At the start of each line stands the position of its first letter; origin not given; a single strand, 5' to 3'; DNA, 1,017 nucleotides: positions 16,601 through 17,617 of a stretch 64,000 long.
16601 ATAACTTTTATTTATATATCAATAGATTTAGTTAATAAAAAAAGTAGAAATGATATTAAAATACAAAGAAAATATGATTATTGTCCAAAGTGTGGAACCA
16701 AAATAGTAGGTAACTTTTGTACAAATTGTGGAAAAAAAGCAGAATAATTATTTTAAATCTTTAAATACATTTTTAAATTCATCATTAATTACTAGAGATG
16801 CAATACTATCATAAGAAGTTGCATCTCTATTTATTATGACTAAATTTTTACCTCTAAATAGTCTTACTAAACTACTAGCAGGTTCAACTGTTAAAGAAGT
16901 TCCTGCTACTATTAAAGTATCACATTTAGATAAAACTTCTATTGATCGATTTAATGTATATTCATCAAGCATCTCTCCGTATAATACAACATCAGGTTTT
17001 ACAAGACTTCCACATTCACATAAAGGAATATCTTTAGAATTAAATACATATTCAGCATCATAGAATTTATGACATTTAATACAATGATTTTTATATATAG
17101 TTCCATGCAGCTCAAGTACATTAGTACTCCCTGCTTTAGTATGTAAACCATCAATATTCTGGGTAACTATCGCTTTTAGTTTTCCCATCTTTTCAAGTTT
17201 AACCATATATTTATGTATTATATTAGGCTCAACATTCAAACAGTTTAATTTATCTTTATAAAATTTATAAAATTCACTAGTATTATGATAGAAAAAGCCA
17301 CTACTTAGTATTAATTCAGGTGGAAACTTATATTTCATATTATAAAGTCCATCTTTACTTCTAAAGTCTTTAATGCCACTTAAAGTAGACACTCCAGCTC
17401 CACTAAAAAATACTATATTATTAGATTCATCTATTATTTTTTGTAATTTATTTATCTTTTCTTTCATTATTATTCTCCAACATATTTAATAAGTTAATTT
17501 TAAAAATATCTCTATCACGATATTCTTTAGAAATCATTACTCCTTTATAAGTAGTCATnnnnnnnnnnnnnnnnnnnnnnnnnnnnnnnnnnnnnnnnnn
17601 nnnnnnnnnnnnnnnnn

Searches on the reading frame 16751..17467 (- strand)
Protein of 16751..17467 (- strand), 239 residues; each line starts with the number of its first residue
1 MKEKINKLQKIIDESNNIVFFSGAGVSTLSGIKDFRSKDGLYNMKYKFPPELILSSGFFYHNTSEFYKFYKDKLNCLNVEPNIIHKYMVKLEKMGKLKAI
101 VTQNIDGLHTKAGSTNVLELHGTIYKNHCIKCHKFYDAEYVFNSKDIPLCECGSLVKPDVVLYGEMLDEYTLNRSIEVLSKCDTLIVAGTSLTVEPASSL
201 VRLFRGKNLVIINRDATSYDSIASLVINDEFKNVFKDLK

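Call 64: search_protein_families(library=padloc, proteins=[window:16751-17467:-], max_evalue=0.01)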
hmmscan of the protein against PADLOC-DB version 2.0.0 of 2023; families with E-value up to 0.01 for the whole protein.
window:16751-17467:- (239 aa): 0 families
